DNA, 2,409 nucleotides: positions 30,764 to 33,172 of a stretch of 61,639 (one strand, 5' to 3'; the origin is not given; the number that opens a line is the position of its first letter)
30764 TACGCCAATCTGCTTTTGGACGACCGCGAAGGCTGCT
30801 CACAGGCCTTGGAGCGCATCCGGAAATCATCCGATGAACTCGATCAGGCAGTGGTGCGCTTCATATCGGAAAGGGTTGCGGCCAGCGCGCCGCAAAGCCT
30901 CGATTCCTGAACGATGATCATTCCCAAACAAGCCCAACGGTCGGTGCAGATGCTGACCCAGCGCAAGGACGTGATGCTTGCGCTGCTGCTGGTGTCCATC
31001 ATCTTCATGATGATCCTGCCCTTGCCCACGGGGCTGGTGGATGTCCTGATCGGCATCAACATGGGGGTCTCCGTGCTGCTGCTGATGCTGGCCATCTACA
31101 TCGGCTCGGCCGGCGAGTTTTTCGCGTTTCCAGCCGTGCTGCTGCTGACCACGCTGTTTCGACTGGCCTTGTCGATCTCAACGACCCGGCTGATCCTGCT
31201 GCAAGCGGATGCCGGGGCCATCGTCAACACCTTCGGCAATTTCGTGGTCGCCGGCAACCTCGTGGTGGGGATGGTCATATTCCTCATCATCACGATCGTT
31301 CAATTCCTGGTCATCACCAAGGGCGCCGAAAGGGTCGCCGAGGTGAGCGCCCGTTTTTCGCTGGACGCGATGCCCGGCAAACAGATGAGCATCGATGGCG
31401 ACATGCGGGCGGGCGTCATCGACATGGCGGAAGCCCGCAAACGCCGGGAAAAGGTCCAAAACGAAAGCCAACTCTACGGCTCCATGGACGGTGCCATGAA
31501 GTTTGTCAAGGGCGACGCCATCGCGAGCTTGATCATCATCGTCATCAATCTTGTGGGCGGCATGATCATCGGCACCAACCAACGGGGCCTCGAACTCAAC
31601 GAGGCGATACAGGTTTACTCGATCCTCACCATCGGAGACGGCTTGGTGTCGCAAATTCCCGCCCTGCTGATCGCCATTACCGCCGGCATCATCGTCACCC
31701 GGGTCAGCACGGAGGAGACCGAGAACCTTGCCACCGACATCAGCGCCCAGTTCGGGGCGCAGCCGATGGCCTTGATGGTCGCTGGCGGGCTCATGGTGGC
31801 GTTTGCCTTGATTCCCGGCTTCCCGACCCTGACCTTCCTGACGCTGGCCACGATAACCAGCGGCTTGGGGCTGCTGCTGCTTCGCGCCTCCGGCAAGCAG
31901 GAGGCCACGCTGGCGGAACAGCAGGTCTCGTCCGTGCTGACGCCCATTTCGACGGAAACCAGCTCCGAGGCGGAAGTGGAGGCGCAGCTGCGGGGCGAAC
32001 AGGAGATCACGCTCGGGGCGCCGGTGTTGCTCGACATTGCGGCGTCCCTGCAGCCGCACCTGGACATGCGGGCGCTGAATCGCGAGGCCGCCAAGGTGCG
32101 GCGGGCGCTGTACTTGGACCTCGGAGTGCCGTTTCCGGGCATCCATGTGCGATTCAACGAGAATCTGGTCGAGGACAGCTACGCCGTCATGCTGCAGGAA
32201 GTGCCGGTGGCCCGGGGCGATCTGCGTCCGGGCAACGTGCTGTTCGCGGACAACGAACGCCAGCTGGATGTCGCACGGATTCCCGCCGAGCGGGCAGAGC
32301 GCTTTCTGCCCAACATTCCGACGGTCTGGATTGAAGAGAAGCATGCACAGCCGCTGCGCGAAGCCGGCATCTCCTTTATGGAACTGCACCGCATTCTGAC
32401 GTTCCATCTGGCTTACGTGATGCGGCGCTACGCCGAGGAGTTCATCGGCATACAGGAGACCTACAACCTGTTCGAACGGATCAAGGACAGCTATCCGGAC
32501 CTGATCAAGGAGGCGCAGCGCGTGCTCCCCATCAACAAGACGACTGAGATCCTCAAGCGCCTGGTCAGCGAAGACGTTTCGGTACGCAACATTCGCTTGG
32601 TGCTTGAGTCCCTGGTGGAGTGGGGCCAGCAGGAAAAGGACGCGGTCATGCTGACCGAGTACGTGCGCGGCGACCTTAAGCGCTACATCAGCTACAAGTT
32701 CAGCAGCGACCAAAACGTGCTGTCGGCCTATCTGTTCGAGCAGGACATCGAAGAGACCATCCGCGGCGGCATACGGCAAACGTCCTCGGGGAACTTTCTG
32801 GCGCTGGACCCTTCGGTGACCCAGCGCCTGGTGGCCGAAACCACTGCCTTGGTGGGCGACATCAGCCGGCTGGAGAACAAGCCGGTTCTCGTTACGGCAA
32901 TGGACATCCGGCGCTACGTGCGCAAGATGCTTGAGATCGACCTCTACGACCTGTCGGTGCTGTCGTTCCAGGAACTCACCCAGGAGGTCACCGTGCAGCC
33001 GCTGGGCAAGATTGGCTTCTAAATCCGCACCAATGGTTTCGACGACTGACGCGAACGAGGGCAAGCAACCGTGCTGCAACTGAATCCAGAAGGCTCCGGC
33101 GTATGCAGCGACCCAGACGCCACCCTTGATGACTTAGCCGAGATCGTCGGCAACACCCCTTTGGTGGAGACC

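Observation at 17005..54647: About 37-kb injectisome island between housekeeping blocks, mixing Ysc-type and Esc/Ssa/Bsc-type gene-order features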

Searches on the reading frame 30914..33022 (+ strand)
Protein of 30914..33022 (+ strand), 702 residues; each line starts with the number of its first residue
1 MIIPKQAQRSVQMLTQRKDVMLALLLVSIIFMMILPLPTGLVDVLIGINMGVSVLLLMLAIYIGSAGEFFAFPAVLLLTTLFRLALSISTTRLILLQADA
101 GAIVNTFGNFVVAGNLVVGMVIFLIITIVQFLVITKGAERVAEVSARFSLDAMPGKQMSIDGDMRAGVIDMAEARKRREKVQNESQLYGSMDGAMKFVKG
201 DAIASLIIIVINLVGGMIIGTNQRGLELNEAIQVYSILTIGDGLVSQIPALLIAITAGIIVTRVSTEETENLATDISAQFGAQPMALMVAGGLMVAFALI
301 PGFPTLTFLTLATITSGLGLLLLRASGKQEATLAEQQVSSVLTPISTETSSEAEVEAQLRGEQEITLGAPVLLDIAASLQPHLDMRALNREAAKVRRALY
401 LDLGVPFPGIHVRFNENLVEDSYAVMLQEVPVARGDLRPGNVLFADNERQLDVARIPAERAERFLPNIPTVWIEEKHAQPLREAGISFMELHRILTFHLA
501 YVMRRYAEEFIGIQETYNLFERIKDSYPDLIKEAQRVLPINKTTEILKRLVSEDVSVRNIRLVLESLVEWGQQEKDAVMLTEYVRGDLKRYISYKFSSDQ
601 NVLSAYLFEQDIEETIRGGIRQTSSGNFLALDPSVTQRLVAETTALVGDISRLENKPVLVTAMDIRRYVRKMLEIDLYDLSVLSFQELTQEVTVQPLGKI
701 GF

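Call 5: search_protein_families(library=pfam, proteins=[window:30914-33022:+], max_evalue=0.01)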
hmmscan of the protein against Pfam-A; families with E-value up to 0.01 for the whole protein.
window:30914-33022:+ (702 aa): 1 family
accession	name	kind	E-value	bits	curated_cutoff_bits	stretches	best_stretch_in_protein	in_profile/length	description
PF00771.25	FHIPEP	-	1e-224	748.3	29.1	1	29-692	1-656/657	FHIPEP family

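Call 8: find_encoding_contigs(protein=window:30914-33022:+, flank=10000, max_places=8)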
Protein window:30914-33022:+ (702 aa): 7 contigs read that carry it; 5 places shown.
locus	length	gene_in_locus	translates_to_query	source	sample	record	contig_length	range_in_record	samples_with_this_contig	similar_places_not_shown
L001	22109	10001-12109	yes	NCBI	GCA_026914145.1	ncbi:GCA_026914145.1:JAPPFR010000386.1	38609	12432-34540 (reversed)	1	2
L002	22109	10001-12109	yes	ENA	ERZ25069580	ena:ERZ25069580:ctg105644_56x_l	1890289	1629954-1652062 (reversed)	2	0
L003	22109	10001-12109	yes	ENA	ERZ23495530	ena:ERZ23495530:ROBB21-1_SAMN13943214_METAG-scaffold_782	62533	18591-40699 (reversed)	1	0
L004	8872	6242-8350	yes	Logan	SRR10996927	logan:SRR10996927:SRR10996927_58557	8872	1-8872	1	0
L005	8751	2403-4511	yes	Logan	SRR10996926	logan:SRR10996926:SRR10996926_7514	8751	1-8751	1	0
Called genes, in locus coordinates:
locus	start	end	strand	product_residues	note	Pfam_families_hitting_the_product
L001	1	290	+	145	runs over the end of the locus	PF05932:CesT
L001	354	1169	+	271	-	PF01311:Bac_export_1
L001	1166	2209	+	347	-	PF01312:Bac_export_2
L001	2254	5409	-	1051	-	PF00873:ACR_tran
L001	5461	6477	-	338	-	PF25917:BSH_RND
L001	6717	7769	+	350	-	-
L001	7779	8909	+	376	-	PF07201:HrpJ, PF09059:TyeA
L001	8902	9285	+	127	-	PF21665:Type_III_SycN (weak)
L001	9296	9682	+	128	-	PF09474:Type_III_YscX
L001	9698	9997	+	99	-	-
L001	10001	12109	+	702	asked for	PF00771:FHIPEP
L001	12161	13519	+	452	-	PF02874:ATP-synt_ab_N, PF00006:ATP-synt_ab, PF18269:T3SS_ATPase_C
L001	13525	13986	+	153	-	PF07321:YscO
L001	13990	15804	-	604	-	PF21304:T3S_SPI-1_N0 (faint), PF03958:Secretin_N (weak), PF00263:Secretin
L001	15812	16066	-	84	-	-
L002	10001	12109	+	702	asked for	PF00771:FHIPEP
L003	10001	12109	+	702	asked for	PF00771:FHIPEP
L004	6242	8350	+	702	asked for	PF00771:FHIPEP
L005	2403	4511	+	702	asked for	PF00771:FHIPEP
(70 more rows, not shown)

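Call 9: find_homologous_proteins(query=window:30914-33022:+, max_evalue=1e-50)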
Query window:30914-33022:+ (702 aa): 8000 proteins with E <= 1e-50 among 8000 candidates; the best 120 are listed.
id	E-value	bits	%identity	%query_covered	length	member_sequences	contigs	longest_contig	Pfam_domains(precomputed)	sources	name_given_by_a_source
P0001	0.0e+0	1482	100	100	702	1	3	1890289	PF00771.26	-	-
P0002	0.0e+0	1446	97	100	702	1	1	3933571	PF00771.26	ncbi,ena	-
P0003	0.0e+0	1438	96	100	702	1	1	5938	PF00771.26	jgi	-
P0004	0.0e+0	1373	91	100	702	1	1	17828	PF00771.26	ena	-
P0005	0.0e+0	1326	87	100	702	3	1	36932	PF00771.26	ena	-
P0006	0.0e+0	1243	80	100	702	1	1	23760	PF00771.26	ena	-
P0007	0.0e+0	1242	80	100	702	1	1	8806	PF00771.26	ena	-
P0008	0.0e+0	1241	80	100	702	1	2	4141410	PF00771.26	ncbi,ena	-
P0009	0.0e+0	1241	81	99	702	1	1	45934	PF00771.26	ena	-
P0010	0.0e+0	1241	80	100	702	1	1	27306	PF00771.26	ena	-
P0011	0.0e+0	1240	80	100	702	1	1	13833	PF00771.26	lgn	-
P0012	0.0e+0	1240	80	100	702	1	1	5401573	PF00771.26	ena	-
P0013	0.0e+0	1240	80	100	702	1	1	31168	PF00771.26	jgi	-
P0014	0.0e+0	1240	80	100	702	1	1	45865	PF00771.26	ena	-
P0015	0.0e+0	1238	80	100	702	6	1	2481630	PF00771.26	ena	-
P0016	0.0e+0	1238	80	100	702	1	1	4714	PF00771.26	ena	-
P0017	0.0e+0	1238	80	100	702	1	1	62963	PF00771.26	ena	-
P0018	0.0e+0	1235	79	100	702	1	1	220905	PF00771.26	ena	-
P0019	0.0e+0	1233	80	100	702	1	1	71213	PF00771.26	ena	-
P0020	0.0e+0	1233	80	100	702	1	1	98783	PF00771.26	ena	-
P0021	0.0e+0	1232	79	100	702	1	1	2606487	PF00771.26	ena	-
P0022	0.0e+0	1232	81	99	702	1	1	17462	PF00771.26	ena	-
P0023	0.0e+0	1231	80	100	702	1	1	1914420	PF00771.26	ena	-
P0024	0.0e+0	1230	79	100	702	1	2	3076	PF00771.26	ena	-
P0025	0.0e+0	1230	80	100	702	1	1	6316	PF00771.26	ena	-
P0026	0.0e+0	1229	80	100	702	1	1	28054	PF00771.26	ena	-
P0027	0.0e+0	1229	80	99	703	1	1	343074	PF00771.26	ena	-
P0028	0.0e+0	1229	79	100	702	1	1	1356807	PF00771.26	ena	-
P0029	0.0e+0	1228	80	99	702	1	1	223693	PF00771.26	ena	-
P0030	0.0e+0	1228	79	100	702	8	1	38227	PF00771.26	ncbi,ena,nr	ncbi:MAG: type III secretion system export apparatus subunit SctV [Gammaproteobacteria bacterium]|nr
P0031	0.0e+0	1226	79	100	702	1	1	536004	PF00771.26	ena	-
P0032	0.0e+0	1226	80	100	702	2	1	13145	PF00771.26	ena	-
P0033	0.0e+0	1226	80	99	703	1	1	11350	PF00771.26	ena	-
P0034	0.0e+0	1226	80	100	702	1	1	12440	PF00771.26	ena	-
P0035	0.0e+0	1226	80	100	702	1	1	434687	PF00771.26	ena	-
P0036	0.0e+0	1226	79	100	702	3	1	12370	PF00771.26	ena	-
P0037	0.0e+0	1225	79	100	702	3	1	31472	PF00771.26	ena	-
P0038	0.0e+0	1225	80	99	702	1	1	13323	PF00771.26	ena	-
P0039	0.0e+0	1225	79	100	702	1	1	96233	PF00771.26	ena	-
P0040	0.0e+0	1225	79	100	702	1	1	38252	PF00771.26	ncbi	-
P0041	0.0e+0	1225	80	100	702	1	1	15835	PF00771.26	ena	-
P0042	0.0e+0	1224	79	100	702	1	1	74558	PF00771.26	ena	-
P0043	0.0e+0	1224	80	100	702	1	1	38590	PF00771.26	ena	-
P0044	0.0e+0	1224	79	100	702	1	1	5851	PF00771.26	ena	-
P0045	0.0e+0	1224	80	100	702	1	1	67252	PF00771.26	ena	-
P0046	0.0e+0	1224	80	100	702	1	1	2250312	PF00771.26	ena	-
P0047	0.0e+0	1224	80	100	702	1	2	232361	PF00771.26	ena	-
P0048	0.0e+0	1223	80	99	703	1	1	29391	PF00771.26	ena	-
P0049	0.0e+0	1222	80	99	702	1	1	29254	PF00771.26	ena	-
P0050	0.0e+0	1222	78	100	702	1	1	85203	PF00771.26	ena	-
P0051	0.0e+0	1221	79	100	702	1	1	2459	PF00771.26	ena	-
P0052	0.0e+0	1221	80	99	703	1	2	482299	PF00771.26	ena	-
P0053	0.0e+0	1221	79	100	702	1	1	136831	PF00771.26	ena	-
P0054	0.0e+0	1220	80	99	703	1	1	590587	PF00771.26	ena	-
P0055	0.0e+0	1219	79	100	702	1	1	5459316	PF00771.26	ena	-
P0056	0.0e+0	1219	79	100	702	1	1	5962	PF00771.26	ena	-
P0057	0.0e+0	1219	81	98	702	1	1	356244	PF00771.26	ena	-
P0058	0.0e+0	1219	79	100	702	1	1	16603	PF00771.26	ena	-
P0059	0.0e+0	1219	79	100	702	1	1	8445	PF00771.26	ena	-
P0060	0.0e+0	1218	80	99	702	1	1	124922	PF00771.26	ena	-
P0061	0.0e+0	1217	79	100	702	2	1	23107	PF00771.26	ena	-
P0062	0.0e+0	1217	79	100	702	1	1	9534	PF00771.26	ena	-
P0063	0.0e+0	1216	79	100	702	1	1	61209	PF00771.26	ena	-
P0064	0.0e+0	1216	78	100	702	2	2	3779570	PF00771.26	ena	-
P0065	0.0e+0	1216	79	100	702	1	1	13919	PF00771.26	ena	-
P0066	0.0e+0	1215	79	100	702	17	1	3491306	PF00771.26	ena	-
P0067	0.0e+0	1215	79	100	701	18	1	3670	PF00771.26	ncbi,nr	ncbi:MAG: type III secretion system export apparatus subunit SctV [Gammaproteobacteria bacterium]|nr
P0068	0.0e+0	1215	79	100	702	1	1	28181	PF00771.26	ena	-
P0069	0.0e+0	1214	79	100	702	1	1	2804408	PF00771.26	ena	-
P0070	0.0e+0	1211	79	100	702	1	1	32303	PF00771.26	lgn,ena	-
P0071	0.0e+0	1211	80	99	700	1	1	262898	PF00771.26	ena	-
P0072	0.0e+0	1210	78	100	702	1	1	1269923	PF00771.26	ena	-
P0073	0.0e+0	1209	78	100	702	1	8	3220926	PF00771.26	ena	-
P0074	0.0e+0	1206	78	100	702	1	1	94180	PF00771.26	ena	-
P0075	0.0e+0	1201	77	100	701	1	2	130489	PF00771.26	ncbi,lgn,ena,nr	ncbi:MAG: type III secretion system export apparatus subunit SctV [Gammaproteobacteria bacterium]|nr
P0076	0.0e+0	1201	77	100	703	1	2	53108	PF00771.26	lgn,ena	-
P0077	0.0e+0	1200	78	100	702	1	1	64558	PF00771.26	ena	-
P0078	0.0e+0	1200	77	100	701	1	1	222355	PF00771.26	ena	-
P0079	0.0e+0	1200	80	97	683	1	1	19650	PF00771.26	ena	-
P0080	0.0e+0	1199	77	100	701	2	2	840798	PF00771.26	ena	-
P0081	0.0e+0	1199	77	100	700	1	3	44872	PF00771.26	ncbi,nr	ncbi:MAG: EscV/YscV/HrcV family type III secretion system export apparatus protein [Gammaproteobacte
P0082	0.0e+0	1199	78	100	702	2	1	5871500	PF00771.26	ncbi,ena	-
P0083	0.0e+0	1198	77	100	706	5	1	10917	PF00771.26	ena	-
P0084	0.0e+0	1197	77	100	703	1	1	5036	PF00771.26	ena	-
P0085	0.0e+0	1196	77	100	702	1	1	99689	PF00771.26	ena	-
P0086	0.0e+0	1195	78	99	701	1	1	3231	PF00771.26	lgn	-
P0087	0.0e+0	1193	77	100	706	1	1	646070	PF00771.26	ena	-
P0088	0.0e+0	1192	77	100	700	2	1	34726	PF00771.26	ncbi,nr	ncbi:MAG: type III secretion system export apparatus subunit SctV [Gammaproteobacteria bacterium]|nr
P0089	0.0e+0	1190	77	100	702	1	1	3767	PF00771.26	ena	-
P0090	0.0e+0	1162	74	100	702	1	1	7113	PF00771.26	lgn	-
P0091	0.0e+0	1093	71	100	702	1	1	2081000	PF00771.26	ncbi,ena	-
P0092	0.0e+0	1088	71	100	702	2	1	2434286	PF00771.26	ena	-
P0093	0.0e+0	1086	72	98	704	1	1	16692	PF00771.26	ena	-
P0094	0.0e+0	1084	70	100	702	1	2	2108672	PF00771.26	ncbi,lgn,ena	-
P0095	0.0e+0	1078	69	100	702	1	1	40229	PF00771.26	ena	-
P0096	0.0e+0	1075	71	99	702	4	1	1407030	PF00771.26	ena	-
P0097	0.0e+0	1072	71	99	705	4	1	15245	PF00771.26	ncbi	-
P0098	0.0e+0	1067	79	88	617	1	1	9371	PF00771.26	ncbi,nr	ncbi:MAG: type III secretion system export apparatus subunit SctV, partial [Rhodospirillaceae bacter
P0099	0.0e+0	1064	70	99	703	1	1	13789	PF00771.26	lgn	-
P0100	0.0e+0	1062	71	100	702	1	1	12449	PF00771.26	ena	-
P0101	0.0e+0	1051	69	100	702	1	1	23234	PF00771.26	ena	-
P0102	0.0e+0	1025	68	99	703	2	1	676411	PF00771.26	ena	-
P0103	0.0e+0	1024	69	98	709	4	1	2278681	PF00771.26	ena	-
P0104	0.0e+0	1015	68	99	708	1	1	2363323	PF00771.26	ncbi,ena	-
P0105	0.0e+0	1015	68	98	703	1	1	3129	PF00771.26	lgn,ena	-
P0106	0.0e+0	1014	69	98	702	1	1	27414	PF00771.26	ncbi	ncbi:MAG: type III secretion system export apparatus subunit SctV [Gammaproteobacteria bacterium]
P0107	2.2e-295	1000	66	100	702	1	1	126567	PF00771.26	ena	-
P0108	4.5e-286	969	66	99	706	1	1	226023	PF00771.26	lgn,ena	-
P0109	1.3e-285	967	64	99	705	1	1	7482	PF00771.26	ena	-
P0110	5.2e-285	965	64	98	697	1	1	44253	PF00771.26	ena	-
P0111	5.9e-283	958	64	98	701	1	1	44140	PF00771.26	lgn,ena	-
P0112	9.8e-283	958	64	98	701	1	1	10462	PF00771.26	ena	-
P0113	2.9e-281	953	64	98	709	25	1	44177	PF00771.26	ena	-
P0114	8.0e-281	951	64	100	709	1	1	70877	PF00771.26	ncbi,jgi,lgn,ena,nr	ncbi:MAG: type III secretion system export apparatus subunit SctV [Chromatiales bacterium]|nr:type I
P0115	1.0e-279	948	63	99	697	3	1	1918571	PF00771.26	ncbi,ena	-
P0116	2.2e-271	920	62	96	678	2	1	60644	PF00771.26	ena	-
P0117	1.5e-269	914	60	99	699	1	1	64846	PF00771.26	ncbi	-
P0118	4.2e-269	913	60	99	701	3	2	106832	PF00771.26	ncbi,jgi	jgi:type III secretion protein V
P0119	6.8e-269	912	60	98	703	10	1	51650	PF00771.26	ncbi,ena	-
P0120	1.3e-268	911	59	98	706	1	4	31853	PF00771.26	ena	-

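Call 11: search_solved_structures(query=window:30914-33022:+, max_evalue=1e-10)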
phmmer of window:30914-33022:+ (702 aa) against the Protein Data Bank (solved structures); distinct sequences matched with E-value up to 1e-10: 23.
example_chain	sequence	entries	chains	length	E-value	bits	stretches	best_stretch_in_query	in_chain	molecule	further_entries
7alw_A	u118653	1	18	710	6.9e-262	873.9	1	14-700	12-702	Low calcium response protein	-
7awa_A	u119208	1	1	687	8.6e-148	497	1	7-698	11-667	Secretion system apparatus protein SsaV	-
7qij_AA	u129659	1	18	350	1.1e-119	404.2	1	361-700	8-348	Low calcium response locus protein D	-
36hw_A2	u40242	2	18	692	1e-113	384.5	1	23-695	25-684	Flagellar biosynthesis protein FlhA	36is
7amy_A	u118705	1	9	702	1.8e-99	337.4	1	13-701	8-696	Flagellar biosynthesis protein FlhA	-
12dv_B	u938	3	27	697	1.1e-95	324.9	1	14-697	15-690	Flagellar biosynthesis protein FlhA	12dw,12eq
6wa6_A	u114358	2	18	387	1.2e-80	275.3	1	366-700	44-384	Low calcium response locus protein D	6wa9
2x49_A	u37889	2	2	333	5.9e-48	167.2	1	369-695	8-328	INVASION PROTEIN INVA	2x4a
7k08_A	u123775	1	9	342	1.2e-43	153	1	358-700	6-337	Translocator EscV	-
7osl_A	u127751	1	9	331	7.4e-43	150.4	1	391-700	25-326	Translocator EscV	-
7feb_E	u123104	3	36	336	9e-43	150.1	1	377-698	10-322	Secretion system apparatus protein SsaV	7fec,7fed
4a5p_A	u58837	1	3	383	3.1e-42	148.3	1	384-697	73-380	PROTEIN MXIA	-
3mix_A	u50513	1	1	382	4.6e-40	141.2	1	391-700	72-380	Flagellar biosynthesis protein flhA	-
3myd_A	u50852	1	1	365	6.3e-24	87.9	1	391-700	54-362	Flagellar biosynthesis protein flhA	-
6ai2_A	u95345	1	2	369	1.7e-23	86.5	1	383-695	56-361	Flagellar biosynthesis protein FlhA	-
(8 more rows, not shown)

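Call 15: find_encoding_contigs(protein=P0091, flank=10000, max_places=1)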
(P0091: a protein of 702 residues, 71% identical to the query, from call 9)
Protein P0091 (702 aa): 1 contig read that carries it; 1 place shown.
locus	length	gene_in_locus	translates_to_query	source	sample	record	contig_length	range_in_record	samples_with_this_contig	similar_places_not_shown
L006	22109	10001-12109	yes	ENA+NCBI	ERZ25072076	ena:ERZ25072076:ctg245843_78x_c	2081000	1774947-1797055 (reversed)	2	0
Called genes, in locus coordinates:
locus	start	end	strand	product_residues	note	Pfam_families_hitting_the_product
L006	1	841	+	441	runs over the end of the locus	PF02874:ATP-synt_ab_N (weak), PF00006:ATP-synt_ab, PF18269:T3SS_ATPase_C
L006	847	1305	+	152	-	PF07321:YscO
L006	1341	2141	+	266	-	PF09483:HpaP (weak)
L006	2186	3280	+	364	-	PF28396:SepQ_C, PF01052:FliMN_C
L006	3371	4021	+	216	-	PF00813:FliP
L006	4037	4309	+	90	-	PF01313:Bac_export_3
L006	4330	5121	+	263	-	PF01311:Bac_export_1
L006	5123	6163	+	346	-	PF01312:Bac_export_2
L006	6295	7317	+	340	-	-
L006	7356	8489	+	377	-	PF07201:HrpJ, PF09059:TyeA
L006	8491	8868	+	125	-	-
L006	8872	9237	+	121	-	PF01740:STAS, PF13466:STAS_2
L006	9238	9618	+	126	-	PF09474:Type_III_YscX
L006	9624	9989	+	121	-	-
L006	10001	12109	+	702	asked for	PF00771:FHIPEP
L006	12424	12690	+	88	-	-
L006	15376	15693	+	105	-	-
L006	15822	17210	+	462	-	PF05697:Trigger_N, PF05698:Trigger_C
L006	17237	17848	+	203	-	PF00574:CLP_protease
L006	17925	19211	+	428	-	PF06689:zf-C4_ClpX, PF01078:Mg_chelatase (faint), PF14532:Sigma54_activ_2 (weak), PF00004:AAA, PF07724:AAA_2, PF07728:AAA_5 (weak), PF13401:AAA_22 (weak), PF10431:ClpB_D2-small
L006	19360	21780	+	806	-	PF02190:LON_substr_bdg, PF00004:AAA, PF07728:AAA_5 (weak), PF22667:Lon_lid, PF05362:Lon_C, PF13541:ChlI (faint)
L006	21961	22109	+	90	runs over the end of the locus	PF00216:Bac_DNA_binding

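Call 16: find_encoding_contigs(protein=P0115, flank=10000, max_places=1)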
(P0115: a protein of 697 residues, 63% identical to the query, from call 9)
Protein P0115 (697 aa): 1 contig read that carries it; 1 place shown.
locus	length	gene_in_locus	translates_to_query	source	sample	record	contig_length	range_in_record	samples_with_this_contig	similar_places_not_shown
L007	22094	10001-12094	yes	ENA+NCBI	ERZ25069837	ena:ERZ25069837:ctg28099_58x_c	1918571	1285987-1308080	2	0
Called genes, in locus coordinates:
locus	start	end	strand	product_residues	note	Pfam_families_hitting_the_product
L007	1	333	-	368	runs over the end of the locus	PF01052:FliMN_C (faint)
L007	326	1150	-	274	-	PF09483:HpaP, PF02120:Flg_hook (weak)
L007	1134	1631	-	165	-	PF07321:YscO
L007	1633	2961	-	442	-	PF02874:ATP-synt_ab_N, PF00006:ATP-synt_ab, PF18269:T3SS_ATPase_C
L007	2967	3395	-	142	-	PF13581:HATPase_c_2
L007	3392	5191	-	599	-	PF07228:SpoIIE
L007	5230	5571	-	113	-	PF05932:CesT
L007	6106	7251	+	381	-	-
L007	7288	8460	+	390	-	PF07201:HrpJ, PF09059:TyeA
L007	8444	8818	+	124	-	PF21665:Type_III_SycN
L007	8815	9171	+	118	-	PF01740:STAS, PF13466:STAS_2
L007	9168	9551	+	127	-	PF09474:Type_III_YscX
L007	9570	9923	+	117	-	-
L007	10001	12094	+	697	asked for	PF00771:FHIPEP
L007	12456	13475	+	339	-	PF00318:Ribosomal_S2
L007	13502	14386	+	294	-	PF00889:EF_TS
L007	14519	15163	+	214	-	PF00696:AA_kinase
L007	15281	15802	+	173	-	PF01765:RRF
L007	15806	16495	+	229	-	PF01255:Prenyltransf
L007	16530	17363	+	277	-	PF01148:CTP_transf_1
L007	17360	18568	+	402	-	PF02670:DXP_reductoisom, PF08436:DXP_redisom_C, PF13288:DXPR_C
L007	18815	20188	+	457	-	PF02163:Peptidase_M50, PF00595:PDZ (faint), PF17820:PDZ_6, PF21558:Pept_S41_N_bact (faint), PF13180:PDZ_2 (weak), PF17820:PDZ_6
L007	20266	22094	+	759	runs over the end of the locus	PF08479:POTRA_2 (faint), PF07244:POTRA, PF01103:Omp85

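Call 17: find_encoding_contigs(protein=P0008, flank=10000, max_places=1)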
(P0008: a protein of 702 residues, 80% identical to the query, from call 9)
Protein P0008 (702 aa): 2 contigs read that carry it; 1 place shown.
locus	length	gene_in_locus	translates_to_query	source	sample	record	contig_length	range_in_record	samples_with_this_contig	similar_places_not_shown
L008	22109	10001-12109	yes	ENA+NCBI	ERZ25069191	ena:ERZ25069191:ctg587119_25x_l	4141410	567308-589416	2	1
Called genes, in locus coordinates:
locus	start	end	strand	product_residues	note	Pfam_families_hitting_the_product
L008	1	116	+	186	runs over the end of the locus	-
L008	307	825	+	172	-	PF14559:TPR_19 (faint), PF07720:TPR_3 (weak)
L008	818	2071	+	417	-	-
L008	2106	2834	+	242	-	-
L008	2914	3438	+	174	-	PF07720:TPR_3 (weak)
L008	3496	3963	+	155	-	PF05932:CesT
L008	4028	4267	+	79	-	-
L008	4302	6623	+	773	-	-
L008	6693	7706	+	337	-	-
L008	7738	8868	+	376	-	PF07201:HrpJ, PF09059:TyeA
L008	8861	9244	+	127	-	-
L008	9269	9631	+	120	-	PF09474:Type_III_YscX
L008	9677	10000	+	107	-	-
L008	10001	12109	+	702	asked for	PF00771:FHIPEP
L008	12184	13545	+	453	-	PF02874:ATP-synt_ab_N (weak), PF00006:ATP-synt_ab, PF18269:T3SS_ATPase_C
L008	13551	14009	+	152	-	PF07321:YscO, PF16789:YscO-like (weak)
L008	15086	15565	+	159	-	PF09483:HpaP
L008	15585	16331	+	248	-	PF26304:FliMN_C_rel (weak)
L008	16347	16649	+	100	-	PF28396:SepQ_C (weak), PF01052:FliMN_C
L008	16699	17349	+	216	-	PF00813:FliP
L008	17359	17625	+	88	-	PF01313:Bac_export_3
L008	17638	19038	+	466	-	PF16697:Yop-YscD_cpl, PF23893:Y4YQ_C (weak)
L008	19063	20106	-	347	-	PF01312:Bac_export_2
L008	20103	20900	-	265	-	PF01311:Bac_export_1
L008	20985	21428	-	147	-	PF05932:CesT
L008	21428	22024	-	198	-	PF06635:T3SS_SCTL, PF02108:FliH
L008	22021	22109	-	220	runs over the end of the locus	PF06578:YscK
